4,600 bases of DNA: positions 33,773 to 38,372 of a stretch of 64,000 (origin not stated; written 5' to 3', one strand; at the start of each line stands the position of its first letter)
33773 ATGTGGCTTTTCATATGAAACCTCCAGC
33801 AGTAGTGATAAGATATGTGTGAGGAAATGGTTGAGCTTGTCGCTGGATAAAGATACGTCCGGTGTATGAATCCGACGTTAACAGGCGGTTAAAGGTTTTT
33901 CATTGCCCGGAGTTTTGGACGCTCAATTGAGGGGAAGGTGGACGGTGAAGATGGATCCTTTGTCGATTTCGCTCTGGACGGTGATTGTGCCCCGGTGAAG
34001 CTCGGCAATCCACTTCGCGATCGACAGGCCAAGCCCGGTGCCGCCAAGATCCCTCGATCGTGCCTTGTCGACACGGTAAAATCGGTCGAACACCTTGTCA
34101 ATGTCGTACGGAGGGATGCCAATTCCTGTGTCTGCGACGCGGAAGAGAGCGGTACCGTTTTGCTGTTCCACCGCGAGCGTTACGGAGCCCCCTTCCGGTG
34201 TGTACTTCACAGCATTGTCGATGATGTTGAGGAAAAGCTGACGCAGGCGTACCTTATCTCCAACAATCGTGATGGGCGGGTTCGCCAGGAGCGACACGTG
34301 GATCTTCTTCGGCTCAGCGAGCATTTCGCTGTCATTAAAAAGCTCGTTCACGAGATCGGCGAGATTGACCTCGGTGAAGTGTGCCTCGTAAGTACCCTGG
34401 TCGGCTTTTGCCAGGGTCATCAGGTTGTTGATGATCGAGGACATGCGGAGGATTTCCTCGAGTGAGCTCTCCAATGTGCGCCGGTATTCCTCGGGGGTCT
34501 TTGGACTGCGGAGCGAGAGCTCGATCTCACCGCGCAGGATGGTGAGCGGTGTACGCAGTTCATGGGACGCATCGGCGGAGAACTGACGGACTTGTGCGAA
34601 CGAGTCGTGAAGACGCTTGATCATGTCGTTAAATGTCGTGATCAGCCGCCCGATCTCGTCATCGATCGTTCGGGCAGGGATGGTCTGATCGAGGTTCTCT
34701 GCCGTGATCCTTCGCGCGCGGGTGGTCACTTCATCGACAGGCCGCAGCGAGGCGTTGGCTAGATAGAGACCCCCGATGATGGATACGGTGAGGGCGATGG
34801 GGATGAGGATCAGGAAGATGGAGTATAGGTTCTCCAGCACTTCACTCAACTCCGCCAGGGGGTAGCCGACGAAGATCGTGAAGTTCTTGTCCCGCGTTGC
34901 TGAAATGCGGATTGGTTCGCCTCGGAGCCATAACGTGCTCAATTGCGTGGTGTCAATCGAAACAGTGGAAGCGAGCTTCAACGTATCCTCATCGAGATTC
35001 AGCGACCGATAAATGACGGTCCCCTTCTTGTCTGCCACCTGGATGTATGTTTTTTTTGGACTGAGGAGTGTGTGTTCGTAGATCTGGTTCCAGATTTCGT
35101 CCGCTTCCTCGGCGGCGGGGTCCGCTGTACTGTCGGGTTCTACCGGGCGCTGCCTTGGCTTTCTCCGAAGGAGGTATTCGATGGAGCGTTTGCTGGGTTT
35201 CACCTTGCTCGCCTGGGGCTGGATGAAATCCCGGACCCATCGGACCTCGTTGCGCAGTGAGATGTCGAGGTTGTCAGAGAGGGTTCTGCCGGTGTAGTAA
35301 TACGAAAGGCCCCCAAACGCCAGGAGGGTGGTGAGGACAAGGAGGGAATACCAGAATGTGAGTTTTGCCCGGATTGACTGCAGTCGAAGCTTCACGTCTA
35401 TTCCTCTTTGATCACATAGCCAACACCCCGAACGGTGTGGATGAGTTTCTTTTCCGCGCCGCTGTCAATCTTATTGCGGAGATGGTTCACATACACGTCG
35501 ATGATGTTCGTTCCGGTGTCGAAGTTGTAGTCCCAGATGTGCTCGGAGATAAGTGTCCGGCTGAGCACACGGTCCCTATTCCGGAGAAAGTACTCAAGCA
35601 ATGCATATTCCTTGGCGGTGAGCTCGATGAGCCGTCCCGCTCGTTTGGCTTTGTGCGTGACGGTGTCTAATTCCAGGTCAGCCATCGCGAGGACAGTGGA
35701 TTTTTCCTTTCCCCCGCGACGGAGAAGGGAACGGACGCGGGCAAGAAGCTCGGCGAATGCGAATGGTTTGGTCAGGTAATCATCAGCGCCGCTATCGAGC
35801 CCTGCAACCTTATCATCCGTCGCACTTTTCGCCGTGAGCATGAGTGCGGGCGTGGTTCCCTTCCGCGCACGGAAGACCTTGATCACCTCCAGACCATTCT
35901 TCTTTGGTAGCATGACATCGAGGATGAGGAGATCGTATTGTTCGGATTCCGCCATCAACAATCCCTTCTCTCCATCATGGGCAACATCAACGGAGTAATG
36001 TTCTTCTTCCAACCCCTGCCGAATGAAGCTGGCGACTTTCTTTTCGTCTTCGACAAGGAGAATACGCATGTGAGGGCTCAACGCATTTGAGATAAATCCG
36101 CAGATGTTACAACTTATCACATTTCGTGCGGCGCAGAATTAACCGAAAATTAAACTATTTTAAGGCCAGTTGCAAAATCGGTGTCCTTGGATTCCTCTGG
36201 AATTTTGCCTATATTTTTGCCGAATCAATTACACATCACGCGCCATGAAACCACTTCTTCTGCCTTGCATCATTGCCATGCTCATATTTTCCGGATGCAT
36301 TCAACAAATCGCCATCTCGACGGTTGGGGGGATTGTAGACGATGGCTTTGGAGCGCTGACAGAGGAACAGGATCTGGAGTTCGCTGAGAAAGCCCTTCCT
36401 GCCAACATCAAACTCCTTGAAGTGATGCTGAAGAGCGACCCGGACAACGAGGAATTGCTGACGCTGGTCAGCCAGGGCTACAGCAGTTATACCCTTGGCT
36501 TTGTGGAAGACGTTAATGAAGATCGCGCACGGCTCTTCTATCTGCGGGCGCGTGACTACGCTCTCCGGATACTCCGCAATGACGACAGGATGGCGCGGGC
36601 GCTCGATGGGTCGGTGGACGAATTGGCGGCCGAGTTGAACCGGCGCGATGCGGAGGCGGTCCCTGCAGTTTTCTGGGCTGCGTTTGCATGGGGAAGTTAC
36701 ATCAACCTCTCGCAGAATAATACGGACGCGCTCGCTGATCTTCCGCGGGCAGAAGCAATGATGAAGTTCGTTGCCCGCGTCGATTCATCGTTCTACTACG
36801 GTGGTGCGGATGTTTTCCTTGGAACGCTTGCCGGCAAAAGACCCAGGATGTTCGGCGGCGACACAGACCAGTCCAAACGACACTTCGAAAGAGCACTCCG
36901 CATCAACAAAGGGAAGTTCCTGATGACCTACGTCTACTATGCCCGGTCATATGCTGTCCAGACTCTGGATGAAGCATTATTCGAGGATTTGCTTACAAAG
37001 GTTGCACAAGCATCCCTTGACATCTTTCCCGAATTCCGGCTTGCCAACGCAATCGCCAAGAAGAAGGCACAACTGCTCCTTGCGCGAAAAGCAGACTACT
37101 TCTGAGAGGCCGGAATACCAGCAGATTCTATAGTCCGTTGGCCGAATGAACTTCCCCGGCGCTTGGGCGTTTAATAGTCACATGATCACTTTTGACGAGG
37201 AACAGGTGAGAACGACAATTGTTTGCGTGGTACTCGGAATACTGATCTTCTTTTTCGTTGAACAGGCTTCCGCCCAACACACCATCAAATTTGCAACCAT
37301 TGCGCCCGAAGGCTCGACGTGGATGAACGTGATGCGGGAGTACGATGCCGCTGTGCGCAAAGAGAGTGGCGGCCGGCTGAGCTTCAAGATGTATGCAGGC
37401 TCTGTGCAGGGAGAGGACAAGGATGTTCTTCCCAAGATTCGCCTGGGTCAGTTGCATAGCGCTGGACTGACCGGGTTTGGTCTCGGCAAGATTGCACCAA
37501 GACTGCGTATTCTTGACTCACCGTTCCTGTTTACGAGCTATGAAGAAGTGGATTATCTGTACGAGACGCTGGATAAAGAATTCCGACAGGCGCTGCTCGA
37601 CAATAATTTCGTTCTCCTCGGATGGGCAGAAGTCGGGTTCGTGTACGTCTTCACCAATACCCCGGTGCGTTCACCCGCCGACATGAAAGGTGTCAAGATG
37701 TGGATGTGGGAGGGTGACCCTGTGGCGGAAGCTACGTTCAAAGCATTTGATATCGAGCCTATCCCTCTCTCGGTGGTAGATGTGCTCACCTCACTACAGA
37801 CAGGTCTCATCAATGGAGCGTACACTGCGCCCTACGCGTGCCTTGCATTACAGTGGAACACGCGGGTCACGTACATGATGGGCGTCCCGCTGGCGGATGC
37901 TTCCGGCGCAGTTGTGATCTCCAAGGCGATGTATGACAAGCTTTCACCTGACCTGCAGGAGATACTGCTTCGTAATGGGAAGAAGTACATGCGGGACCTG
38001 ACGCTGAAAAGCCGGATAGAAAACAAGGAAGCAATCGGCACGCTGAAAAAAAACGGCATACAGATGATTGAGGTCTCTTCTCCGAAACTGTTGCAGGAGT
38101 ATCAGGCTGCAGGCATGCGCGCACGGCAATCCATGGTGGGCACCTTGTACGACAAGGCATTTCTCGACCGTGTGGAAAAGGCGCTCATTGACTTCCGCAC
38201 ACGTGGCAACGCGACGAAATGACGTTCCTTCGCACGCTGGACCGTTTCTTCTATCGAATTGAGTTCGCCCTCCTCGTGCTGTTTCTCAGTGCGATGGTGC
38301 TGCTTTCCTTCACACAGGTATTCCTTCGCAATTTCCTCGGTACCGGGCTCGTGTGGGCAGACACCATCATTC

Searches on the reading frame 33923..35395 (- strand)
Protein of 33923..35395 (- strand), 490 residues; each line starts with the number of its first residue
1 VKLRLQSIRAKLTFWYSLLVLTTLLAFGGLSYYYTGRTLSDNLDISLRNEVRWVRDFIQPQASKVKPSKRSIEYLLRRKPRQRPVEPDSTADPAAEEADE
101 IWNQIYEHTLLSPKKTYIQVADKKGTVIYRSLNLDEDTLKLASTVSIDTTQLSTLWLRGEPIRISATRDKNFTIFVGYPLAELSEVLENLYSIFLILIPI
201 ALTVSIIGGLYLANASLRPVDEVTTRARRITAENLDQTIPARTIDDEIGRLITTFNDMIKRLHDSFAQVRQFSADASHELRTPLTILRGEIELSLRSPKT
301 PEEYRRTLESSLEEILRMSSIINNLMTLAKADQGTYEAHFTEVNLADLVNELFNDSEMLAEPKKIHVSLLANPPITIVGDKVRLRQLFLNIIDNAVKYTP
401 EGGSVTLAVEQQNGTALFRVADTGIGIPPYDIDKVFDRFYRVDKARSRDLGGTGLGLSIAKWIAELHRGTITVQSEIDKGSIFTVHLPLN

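Call 97: search_protein_families(library=pfam, proteins=[window:33923-35395:-], max_evalue=0.0001)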
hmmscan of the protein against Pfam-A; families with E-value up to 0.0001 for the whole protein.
window:33923-35395:- (490 aa): 3 families
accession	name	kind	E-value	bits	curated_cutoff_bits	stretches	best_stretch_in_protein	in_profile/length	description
PF02518.31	HATPase_c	-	3.2e-32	111.7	26.4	1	379-489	1-109/111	Histidine kinase-, DNA gyrase B-, and HSP90-like ATPase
PF00512.31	HisKA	-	2.4e-18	66.3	26.9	1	269-334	2-66/66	His Kinase A (phospho-acceptor) domain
PF00672.30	HAMP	-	1.7e-11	44.7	25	1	212-264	2-53/53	HAMP domain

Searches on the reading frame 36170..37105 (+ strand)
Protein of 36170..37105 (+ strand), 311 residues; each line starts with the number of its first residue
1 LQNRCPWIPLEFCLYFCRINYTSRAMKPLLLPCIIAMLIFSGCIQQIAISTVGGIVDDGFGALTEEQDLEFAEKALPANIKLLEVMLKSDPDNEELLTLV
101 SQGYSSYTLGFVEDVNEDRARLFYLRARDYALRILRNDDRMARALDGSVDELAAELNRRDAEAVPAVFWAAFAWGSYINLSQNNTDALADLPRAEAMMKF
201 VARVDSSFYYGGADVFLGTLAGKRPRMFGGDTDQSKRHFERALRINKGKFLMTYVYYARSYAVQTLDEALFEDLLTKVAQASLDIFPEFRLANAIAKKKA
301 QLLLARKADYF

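Call 97: search_protein_families(library=pfam, proteins=[window:36170-37105:+], max_evalue=0.0001)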
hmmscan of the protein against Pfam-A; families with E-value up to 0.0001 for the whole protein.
window:36170-37105:+ (311 aa): 1 family
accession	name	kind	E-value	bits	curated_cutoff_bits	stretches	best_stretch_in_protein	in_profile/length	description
PF16811.11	TAtT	-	4.6e-78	262.6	26.5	1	65-311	1-263/263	TRAP transporter T-component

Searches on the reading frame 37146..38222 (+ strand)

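Call 97: search_protein_families(library=pfam, proteins=[window:37146-38222:+], max_evalue=0.0001)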
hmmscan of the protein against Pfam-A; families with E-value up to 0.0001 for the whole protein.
window:37146-38222:+ (358 aa): 1 family
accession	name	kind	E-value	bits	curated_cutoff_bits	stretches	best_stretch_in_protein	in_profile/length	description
PF03480.18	DctP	-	2.9e-40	138.8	23.4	1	49-318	1-271/286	Bacterial extracellular solute-binding protein, family 7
